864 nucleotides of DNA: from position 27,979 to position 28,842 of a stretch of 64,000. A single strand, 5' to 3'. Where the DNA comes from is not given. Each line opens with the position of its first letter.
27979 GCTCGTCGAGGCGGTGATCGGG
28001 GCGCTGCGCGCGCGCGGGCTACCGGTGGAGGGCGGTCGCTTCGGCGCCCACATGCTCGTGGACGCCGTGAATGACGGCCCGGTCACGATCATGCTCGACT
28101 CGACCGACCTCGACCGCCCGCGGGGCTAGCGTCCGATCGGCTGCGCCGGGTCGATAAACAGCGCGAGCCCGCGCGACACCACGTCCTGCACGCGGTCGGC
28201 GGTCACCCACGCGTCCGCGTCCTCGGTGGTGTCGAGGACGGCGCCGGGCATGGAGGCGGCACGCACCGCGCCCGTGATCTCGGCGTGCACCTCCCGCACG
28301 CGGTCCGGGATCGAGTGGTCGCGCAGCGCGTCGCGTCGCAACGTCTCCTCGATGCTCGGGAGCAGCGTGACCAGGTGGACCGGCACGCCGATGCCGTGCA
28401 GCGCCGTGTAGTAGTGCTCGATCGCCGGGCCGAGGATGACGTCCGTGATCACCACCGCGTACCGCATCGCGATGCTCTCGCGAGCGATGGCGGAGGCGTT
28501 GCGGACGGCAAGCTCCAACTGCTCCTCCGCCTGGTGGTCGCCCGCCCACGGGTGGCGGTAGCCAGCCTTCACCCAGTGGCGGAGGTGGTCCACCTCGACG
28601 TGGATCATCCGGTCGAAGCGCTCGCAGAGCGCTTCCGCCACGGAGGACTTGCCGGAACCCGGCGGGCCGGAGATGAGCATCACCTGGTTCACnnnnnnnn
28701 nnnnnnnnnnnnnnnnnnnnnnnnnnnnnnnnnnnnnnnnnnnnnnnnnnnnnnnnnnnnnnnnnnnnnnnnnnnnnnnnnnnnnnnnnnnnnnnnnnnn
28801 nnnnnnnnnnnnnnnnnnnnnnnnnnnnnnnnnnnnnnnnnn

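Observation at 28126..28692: P-loop small kinase translationally coupled to nadC at the end of the nadA-nadB-nadC operon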

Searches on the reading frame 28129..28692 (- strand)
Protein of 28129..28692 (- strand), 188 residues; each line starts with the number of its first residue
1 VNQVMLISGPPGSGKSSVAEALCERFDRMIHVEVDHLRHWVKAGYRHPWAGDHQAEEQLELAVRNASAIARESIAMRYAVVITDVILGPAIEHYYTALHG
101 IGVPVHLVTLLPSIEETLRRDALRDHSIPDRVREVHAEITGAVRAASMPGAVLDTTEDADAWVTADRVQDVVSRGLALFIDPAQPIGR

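Call 4: search_protein_families(library=pfam, proteins=[window:28129-28692:-], max_evalue=1)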
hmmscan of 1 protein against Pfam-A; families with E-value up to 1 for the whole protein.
window:28129-28692:- (188 aa): 32 families (the best 25 are shown)
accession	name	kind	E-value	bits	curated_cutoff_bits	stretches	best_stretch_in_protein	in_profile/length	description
PF13671.12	AAA_33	-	9.2e-11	42.7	27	1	4-133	1-130/143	AAA domain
PF06414.18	Zeta_toxin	-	2.3e-06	27.6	22.3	1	4-41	18-58/199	Zeta toxin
PF13191.12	AAA_16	-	4.2e-06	27.8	32.6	1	4-53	26-73/167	AAA ATPase domain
PF13238.12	AAA_18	-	1.4e-05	26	29.4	1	6-138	2-125/128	AAA domain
PF13521.12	AAA_28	-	3.5e-05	24.5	27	1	6-33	3-30/164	AAA domain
PF07931.18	CPT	-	5.7e-05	23.4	22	1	3-158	2-158/172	Chloramphenicol phosphotransferase-like protein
PF00004.35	AAA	-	0.0002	22.3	21.2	1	5-41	1-39/131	ATPase family associated with various cellular activities (AAA)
PF20720.3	nSTAND3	-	0.00029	21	27.2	1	2-28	17-43/155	Novel STAND NTPase 3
PF13207.12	AAA_17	-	0.0015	19.2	27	1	9-77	2-73/136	AAA domain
PF07728.20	AAA_5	-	0.0066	16.9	22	1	5-27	2-25/139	AAA domain (dynein-related subfamily)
PF13401.12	AAA_22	-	0.0074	17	27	1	3-36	6-43/130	AAA domain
PF00910.28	RNA_helicase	-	0.02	15.8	21.5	1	6-31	2-27/105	RNA helicase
PF13245.12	AAA_19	-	0.027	15.1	25.1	1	2-29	11-38/134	AAA domain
PF13555.12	AAA_29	-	0.029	14.6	27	1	4-22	24-42/61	P-loop containing region of AAA domain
PF13476.12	AAA_23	-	0.032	15.3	27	1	4-23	21-40/201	AAA domain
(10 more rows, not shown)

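Call 5: search_protein_families(library=ncbifam, proteins=[window:28129-28692:-], max_evalue=1)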
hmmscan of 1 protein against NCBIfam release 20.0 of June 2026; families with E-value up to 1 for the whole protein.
window:28129-28692:- (188 aa): 42 families (the best 25 are shown)
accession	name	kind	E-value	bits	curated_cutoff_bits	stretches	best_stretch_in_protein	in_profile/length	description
NF005252.0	PRK06762.1-3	equivalog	2.5e-05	24.1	258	1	3-44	12-54/189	hypothetical protein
NF038208.1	garosamine_AAA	equivalog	0.00016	21.4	170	1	4-37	2-35/167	Gar/GrdA family gentamicin resistance ATP-binding protein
NF006743.0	PRK09270.1-2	equivalog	0.00032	19.8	227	1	4-35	30-63/217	nucleoside/nucleotide kinase family protein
TIGR02173.1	cyt_kin_arch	equivalog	0.00045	20.3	102.1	1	4-27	2-25/169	(d)CMP kinase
NF011104.0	PRK14531.1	equivalog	0.00081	19.1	160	1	1-44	1-44/183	adenylate kinase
NF005115.0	PRK06547.1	equivalog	0.00082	18.8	173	1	3-37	16-50/172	hypothetical protein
NF006746.0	PRK09270.1-5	subfamily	0.0011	17.9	250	1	4-27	23-46/210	nucleoside/nucleotide kinase family protein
TIGR01351.1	adk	subfamily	0.0022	17.6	168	1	5-42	2-39/212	adenylate kinase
NF004041.0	PRK05541.1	subfamily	0.0033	17.5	127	1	3-94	8-95/176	adenylyl-sulfate kinase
NF010335.0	PRK13764.1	equivalog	0.0035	15.9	340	1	5-29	266-290/613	ATPase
NF005994.0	PRK08118.1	equivalog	0.0057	16.7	215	1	1-41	1-36/172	DNA topology modulation protein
TIGR02928.1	TIGR02928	subfamily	0.011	14.6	181.3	1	5-31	43-69/366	orc1/cdc6 family replication initiation protein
TIGR03574.1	selen_PSTK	equivalog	0.014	14.8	290.5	1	5-160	2-155/249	L-seryl-tRNA(Sec) kinase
TIGR03922.1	T7SS_EccA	equivalog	0.018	13.6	466.65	1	4-30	314-340/557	type VII secretion AAA-ATPase EccA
TIGR03263.1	guanyl_kin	equivalog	0.022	14.4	160.45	1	3-28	2-27/180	guanylate kinase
TIGR01313.1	therm_gnt_kin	subfamily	0.025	14.3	113.75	1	6-37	2-32/164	gluconokinase, GntK/IdnK-type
NF005253.0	PRK06762.1-4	equivalog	0.059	13.5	159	0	2-29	2-29/166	hypothetical protein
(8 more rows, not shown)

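Call 7: find_homologous_proteins(query=window:28129-28692:-)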
Query window:28129-28692:- (188 aa): 268 proteins with E <= 0.001 among 1292 candidates; the best 120 are listed.
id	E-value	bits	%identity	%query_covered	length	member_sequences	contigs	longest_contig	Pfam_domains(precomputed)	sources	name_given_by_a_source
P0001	8.8e-115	398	96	100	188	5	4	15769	PF06414.19,PF13521.13,PF13671.13,PF13238.13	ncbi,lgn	-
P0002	1.1e-100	352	83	100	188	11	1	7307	PF06414.19,PF13521.13,PF13671.13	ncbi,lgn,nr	ncbi:MAG: AAA family ATPase [Dehalococcoidia bacterium]|nr:AAA family ATPase [Dehalococcoidia bacter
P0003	2.5e-92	325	83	96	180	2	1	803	PF06414.19,PF07931.19,PF13521.13,PF13671.13,PF13238.13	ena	-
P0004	1.3e-76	274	70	99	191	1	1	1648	PF06414.19,PF07931.19,PF13671.13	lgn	-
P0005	3.0e-75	270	69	96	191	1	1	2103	PF06414.19,PF13671.13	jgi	jgi:chloramphenicol 3-O-phosphotransferase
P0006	4.1e-75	269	70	96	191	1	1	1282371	PF06414.19,PF13671.13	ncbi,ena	-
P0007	1.1e-74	268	69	96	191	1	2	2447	PF06414.19,PF13671.13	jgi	jgi:chloramphenicol 3-O-phosphotransferase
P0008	2.0e-73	264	67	96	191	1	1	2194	PF07931.19,PF13671.13,PF13238.13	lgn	-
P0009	6.5e-72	259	69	95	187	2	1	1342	PF13671.13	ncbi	-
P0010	2.2e-71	257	66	95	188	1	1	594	PF06414.19,PF13521.13,PF13671.13,PF13238.13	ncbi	-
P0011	3.2e-71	256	68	95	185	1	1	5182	PF07931.19,PF13671.13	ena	-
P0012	3.6e-71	256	66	96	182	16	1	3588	PF06414.19,PF07931.19,PF13671.13,PF13238.13,PF13191.13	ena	-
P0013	5.0e-71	256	65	97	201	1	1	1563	PF13671.13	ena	-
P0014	6.3e-71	256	67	96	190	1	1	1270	PF06414.19,PF07931.19,PF13671.13,PF13238.13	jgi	jgi:chloramphenicol 3-O-phosphotransferase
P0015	7.3e-71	255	68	97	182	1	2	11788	PF13671.13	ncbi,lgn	-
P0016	1.1e-70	255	68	95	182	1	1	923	PF06414.19,PF07931.19,PF13521.13,PF13671.13,PF13238.13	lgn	-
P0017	2.1e-70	254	65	100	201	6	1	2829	PF07931.19,PF13671.13,PF13238.13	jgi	-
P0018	2.7e-70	253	68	95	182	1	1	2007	PF06414.19,PF13671.13,PF13238.13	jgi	-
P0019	7.3e-70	252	65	95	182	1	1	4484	PF06414.19,PF07931.19,PF13521.13,PF13671.13,PF13207.13,PF13238.13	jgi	jgi:adenylate kinase family enzyme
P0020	9.6e-70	252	64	95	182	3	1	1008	PF06414.19,PF13671.13,PF13191.13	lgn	-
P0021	1.1e-69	252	68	95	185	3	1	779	PF06414.19,PF13521.13,PF13671.13,PF00004.36,PF13238.13,PF13191.13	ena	-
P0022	1.3e-69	251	65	96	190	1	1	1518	PF06414.19,PF07931.19,PF13521.13,PF13671.13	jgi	jgi:chloramphenicol 3-O-phosphotransferase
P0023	1.7e-69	251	65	96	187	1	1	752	PF07931.19,PF13671.13,PF13238.13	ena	-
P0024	3.4e-69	250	69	95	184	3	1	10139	PF06414.19,PF07931.19,PF13671.13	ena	-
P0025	5.0e-69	249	66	95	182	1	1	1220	PF06414.19,PF07931.19,PF13671.13,PF13207.13,PF13238.13,PF13191.13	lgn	-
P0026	5.7e-69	249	65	95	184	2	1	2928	PF06414.19,PF13671.13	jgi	-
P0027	1.8e-68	248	66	96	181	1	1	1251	PF13671.13,PF13238.13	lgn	-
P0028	1.8e-68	248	66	95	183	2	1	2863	PF06414.19,PF07931.19,PF13521.13,PF13671.13,PF13207.13,PF13238.13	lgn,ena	-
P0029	2.1e-68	247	66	96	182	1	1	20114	PF06414.19,PF07931.19,PF13671.13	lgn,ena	-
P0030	2.4e-68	247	66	95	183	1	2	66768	PF06414.19,PF13671.13,PF13238.13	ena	-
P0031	2.8e-68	247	64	95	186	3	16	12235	PF06414.19,PF07931.19,PF13671.13,PF13238.13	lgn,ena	-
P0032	3.0e-68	247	66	94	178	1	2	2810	PF06414.19,PF13521.13,PF13671.13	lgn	-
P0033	5.2e-68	246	65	96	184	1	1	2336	PF07931.19,PF13671.13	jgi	jgi:adenylate kinase family enzyme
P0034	6.2e-68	246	64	96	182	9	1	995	PF06414.19,PF13671.13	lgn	-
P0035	6.8e-68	246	64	97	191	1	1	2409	PF06414.19,PF13671.13,PF13238.13,PF13191.13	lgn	-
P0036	1.3e-67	245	65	97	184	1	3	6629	PF06414.19,PF07931.19,PF13671.13,PF13238.13,PF13191.13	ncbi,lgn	-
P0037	1.4e-67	245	65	96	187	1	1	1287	PF13521.13,PF13671.13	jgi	jgi:adenylate kinase family enzyme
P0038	1.6e-67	244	66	96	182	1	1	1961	PF06414.19,PF13671.13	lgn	-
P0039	2.1e-67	244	64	95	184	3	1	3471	PF06414.19,PF13671.13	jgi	jgi:chloramphenicol 3-O-phosphotransferase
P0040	2.6e-67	244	65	95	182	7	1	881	PF06414.19,PF07931.19,PF13521.13,PF13671.13,PF13238.13,PF13191.13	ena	-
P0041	2.8e-67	244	63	97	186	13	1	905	PF06414.19,PF07931.19,PF13671.13,PF13238.13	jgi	-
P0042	3.7e-67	243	65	96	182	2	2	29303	PF07931.19,PF13671.13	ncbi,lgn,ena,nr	ncbi:MAG: AAA family ATPase [Chloroflexi bacterium]|nr:AAA family ATPase [Chloroflexota bacterium] M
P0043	4.3e-67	243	65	95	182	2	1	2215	PF06414.19,PF07931.19,PF13671.13,PF13238.13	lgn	-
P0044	5.1e-67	243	64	95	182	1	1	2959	PF06414.19,PF07931.19,PF13671.13,PF13207.13,PF13238.13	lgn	-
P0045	6.6e-67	242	64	97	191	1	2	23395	PF06414.19,PF07931.19,PF13521.13,PF13671.13,PF13238.13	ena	-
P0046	7.6e-67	242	64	95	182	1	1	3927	PF06414.19,PF07931.19,PF13671.13,PF13191.13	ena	-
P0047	9.0e-67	242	64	95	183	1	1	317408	PF06414.19,PF07931.19,PF13521.13,PF13671.13,PF13191.13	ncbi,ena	-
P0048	9.8e-67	242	62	97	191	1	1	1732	PF06414.19,PF07931.19,PF13521.13,PF13671.13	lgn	-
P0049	1.0e-66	242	64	96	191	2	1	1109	PF13671.13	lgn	-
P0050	1.1e-66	242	65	95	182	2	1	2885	PF06414.19,PF07931.19,PF13671.13,PF13191.13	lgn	-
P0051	1.9e-66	241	63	95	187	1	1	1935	PF06414.19,PF07931.19,PF13671.13,PF13238.13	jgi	jgi:adenylate kinase family enzyme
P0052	2.1e-66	241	65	93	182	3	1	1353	PF06414.19,PF07931.19,PF13521.13,PF13671.13,PF13207.13,PF13238.13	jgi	jgi:adenylate kinase family enzyme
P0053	2.1e-66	241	63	97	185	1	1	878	PF06414.19,PF07931.19,PF13671.13,PF13191.13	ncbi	-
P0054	3.0e-66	240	60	96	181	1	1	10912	PF07931.19,PF13671.13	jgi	-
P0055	3.3e-66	240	64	97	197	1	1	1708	PF06414.19,PF13521.13,PF13671.13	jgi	jgi:chloramphenicol 3-O-phosphotransferase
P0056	3.8e-66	240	65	95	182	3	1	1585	PF06414.19,PF07931.19,PF13671.13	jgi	-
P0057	4.0e-66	240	62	95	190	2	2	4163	PF06414.19,PF07931.19,PF13521.13,PF13671.13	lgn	-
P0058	4.6e-66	240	65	95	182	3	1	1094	PF07931.19,PF13671.13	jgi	jgi:chloramphenicol 3-O-phosphotransferase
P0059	5.0e-66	240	65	96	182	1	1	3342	PF06414.19,PF07931.19,PF13521.13,PF13671.13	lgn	-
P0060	6.3e-66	239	65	95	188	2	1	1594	PF13671.13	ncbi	-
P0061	9.2e-66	239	63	95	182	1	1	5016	PF06414.19,PF07931.19,PF13671.13,PF13191.13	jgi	jgi:adenylate kinase family enzyme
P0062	9.4e-66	239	61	96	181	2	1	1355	PF13671.13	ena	-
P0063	1.3e-65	238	63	96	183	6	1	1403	PF06414.19,PF13671.13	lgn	-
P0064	1.5e-65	238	64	96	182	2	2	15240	PF07931.19,PF13671.13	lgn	-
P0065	1.5e-65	238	60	97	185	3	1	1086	PF06414.19,PF07931.19,PF13671.13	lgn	-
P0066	1.5e-65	238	61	97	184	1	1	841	PF06414.19,PF13671.13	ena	-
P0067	1.6e-65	238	63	96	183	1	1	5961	PF13671.13,PF13238.13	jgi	jgi:adenylate kinase family enzyme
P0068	1.7e-65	238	64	96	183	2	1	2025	PF07931.19,PF13671.13,PF13238.13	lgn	-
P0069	1.9e-65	238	61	96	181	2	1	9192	PF06414.19,PF13671.13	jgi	jgi:chloramphenicol 3-O-phosphotransferase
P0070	1.9e-65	238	63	96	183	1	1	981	PF13671.13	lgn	-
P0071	2.0e-65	238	64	96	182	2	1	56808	PF06414.19,PF07931.19,PF13671.13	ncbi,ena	-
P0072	2.1e-65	238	63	95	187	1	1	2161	PF06414.19,PF07931.19,PF13671.13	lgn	-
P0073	2.2e-65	237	63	95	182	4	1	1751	PF06414.19,PF13671.13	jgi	-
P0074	3.0e-65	237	64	97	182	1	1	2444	PF07931.19,PF13671.13,PF13238.13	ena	-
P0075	3.3e-65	237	63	97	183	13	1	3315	PF06414.19,PF13671.13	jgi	jgi:chloramphenicol 3-O-phosphotransferase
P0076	3.8e-65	237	62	98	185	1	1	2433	PF13671.13,PF13191.13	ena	-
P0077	4.2e-65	237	61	97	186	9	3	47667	PF06414.19,PF07931.19,PF13671.13,PF13238.13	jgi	-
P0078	5.9e-65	236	61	99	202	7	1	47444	PF13521.13,PF13671.13,PF13207.13,PF00004.36,PF13238.13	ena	-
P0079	6.5e-65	236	64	95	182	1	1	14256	PF06414.19,PF13521.13,PF13671.13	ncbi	-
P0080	6.7e-65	236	62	95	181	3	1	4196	PF06414.19,PF13671.13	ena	-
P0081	7.6e-65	236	63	96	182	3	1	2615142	PF06414.19,PF13671.13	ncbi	ncbi:MAG: AAA family ATPase [Dehalococcoidia bacterium]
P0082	7.7e-65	236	64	97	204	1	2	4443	PF13671.13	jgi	jgi:chloramphenicol 3-O-phosphotransferase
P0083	1.0e-64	235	60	98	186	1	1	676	PF13671.13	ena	-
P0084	1.2e-64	235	63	94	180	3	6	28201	PF06414.19,PF13671.13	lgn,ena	-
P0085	1.3e-64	235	63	95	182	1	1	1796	PF13671.13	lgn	-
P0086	1.5e-64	235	59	95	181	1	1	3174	PF13671.13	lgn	-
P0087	1.6e-64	235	64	97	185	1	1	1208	PF07931.19,PF13671.13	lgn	-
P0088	1.7e-64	235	64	97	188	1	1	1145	PF07931.19,PF13671.13,PF13238.13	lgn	-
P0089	1.9e-64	234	63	96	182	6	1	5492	PF06414.19,PF07931.19,PF13521.13,PF13671.13,PF13238.13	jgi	jgi:adenylate kinase family enzyme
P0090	2.0e-64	234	63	95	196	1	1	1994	PF06414.19,PF07931.19,PF13521.13,PF13671.13,PF13238.13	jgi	jgi:adenylate kinase family enzyme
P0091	2.1e-64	234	60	96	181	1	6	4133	PF07931.19,PF13671.13,PF13238.13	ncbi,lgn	-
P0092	2.3e-64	234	64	95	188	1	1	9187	PF06414.19,PF13521.13,PF13671.13,PF13238.13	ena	-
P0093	2.4e-64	234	62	98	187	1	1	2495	PF07931.19,PF13671.13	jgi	jgi:chloramphenicol 3-O-phosphotransferase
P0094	2.4e-64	234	63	96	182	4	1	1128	PF13671.13,PF13238.13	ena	-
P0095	2.6e-64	234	63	95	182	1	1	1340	PF13671.13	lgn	-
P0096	2.9e-64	234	62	97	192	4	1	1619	PF13671.13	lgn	-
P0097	2.9e-64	234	63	94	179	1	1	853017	PF13671.13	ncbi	-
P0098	2.9e-64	234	61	95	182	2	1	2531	PF06414.19,PF07931.19,PF13671.13,PF13238.13,PF13191.13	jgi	jgi:adenylate kinase family enzyme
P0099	3.1e-64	234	61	96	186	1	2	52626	PF06414.19,PF13671.13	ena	-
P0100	3.1e-64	234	63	97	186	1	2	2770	PF06414.19,PF07931.19,PF13671.13,PF13238.13,PF13191.13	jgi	jgi:chloramphenicol 3-O-phosphotransferase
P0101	3.3e-64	234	62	93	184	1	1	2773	PF13521.13,PF13671.13,PF13191.13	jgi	jgi:adenylate kinase family enzyme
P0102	3.4e-64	234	63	95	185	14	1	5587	PF06414.19,PF13671.13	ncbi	ncbi:MAG: AAA family ATPase [Dehalococcoidia bacterium]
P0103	4.0e-64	233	58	97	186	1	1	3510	PF13521.13,PF13671.13,PF13191.13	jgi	jgi:adenylate kinase family enzyme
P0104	4.2e-64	233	62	97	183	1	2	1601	PF06414.19,PF07931.19,PF13671.13,PF13191.13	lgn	-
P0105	4.2e-64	233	62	97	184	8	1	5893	PF13671.13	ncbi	-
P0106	4.3e-64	233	64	96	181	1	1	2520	PF06414.19,PF07931.19,PF13671.13,PF13238.13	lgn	-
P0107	4.4e-64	233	63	95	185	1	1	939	PF06414.19,PF07931.19,PF13521.13,PF13671.13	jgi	-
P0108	4.9e-64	233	62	95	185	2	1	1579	PF06414.19,PF13671.13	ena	-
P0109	4.9e-64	233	63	96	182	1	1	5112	PF06414.19,PF13671.13,PF13238.13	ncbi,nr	ncbi:MAG: AAA family ATPase [Dehalococcoidia bacterium]|nr:MAG: AAA family ATPase [Dehalococcoidia b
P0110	5.1e-64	233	61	98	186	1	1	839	PF06414.19,PF07931.19,PF13521.13,PF13671.13,PF13238.13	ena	-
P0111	5.5e-64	233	62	95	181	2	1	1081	PF06414.19,PF07931.19,PF13671.13,PF13238.13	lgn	-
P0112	6.1e-64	233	61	98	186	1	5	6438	PF06414.19,PF13521.13,PF13671.13,PF13207.13,PF13238.13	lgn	-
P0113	6.3e-64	233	63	96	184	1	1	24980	PF13671.13,PF13238.13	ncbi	ncbi:MAG: AAA family ATPase [Dehalococcoidia bacterium]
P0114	6.5e-64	233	62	96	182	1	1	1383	PF13671.13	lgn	-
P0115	7.4e-64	232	63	95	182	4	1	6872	PF06414.19,PF13671.13,PF13238.13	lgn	-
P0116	7.4e-64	232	63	97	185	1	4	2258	PF07931.19,PF13671.13,PF13238.13,PF01583.27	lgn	-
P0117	1.0e-63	232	61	95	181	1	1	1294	PF06414.19,PF07931.19,PF13671.13,PF13238.13,PF13191.13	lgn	-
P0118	1.1e-63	232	61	97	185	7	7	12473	PF13671.13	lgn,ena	-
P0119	1.5e-63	232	64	95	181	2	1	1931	PF06414.19,PF07931.19,PF13671.13,PF13238.13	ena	-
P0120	1.7e-63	231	60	96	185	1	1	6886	PF13671.13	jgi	jgi:chloramphenicol 3-O-phosphotransferase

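Call 10: search_solved_structures(query=window:28129-28692:-, max_evalue=1, show_alignments=2)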
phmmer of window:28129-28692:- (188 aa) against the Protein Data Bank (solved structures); distinct sequences matched with E-value up to 1: 21.
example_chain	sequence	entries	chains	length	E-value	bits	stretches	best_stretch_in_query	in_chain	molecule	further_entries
2bdt_A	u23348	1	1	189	1.1e-10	44.5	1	2-134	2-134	BH3686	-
1zp6_A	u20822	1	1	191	7.6e-09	38.5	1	3-152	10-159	hypothetical protein Atu3015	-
1y63_A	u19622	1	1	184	0.027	17.1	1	5-37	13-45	Lmaj004144AAA protein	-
5wc2_A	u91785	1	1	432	0.22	14.2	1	2-26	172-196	Pachytene checkpoint protein 2 homolog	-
7l9p_A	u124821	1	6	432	0.23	14.1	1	2-26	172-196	Pachytene checkpoint protein 2 homolog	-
5vq9_D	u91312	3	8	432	0.23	14.1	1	2-26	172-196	Pachytene checkpoint protein 2 homolog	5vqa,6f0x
6lk0_A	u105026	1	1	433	0.23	14.1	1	2-26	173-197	Pachytene checkpoint protein 2 homolog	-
5fl3_A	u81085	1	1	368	0.26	13.9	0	4-27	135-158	PILI RETRACTION PROTEIN PILT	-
6c2u_A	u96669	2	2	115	0.3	13.7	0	4-53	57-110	phosphate-loop protein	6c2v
3lw7_A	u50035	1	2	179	0.3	13.7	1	3-32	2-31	Adenylate kinase related protein (AdkA-like)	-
2ga8_A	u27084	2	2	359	0.31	13.7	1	5-33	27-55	Hypothetical 39.9 kDa protein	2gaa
7r8y_A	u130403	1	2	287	0.33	13.6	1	121-150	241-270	Phosphomethylpyrimidine Kinase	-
2yvu_A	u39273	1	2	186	0.35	13.5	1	4-156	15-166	Probable adenylyl-sulfate kinase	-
3h0k_A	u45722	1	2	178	0.36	13.5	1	4-32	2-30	UPF0200 protein SSO1041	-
3ndp_A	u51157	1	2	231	0.45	13.2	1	6-44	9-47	Adenylate kinase isoenzyme 4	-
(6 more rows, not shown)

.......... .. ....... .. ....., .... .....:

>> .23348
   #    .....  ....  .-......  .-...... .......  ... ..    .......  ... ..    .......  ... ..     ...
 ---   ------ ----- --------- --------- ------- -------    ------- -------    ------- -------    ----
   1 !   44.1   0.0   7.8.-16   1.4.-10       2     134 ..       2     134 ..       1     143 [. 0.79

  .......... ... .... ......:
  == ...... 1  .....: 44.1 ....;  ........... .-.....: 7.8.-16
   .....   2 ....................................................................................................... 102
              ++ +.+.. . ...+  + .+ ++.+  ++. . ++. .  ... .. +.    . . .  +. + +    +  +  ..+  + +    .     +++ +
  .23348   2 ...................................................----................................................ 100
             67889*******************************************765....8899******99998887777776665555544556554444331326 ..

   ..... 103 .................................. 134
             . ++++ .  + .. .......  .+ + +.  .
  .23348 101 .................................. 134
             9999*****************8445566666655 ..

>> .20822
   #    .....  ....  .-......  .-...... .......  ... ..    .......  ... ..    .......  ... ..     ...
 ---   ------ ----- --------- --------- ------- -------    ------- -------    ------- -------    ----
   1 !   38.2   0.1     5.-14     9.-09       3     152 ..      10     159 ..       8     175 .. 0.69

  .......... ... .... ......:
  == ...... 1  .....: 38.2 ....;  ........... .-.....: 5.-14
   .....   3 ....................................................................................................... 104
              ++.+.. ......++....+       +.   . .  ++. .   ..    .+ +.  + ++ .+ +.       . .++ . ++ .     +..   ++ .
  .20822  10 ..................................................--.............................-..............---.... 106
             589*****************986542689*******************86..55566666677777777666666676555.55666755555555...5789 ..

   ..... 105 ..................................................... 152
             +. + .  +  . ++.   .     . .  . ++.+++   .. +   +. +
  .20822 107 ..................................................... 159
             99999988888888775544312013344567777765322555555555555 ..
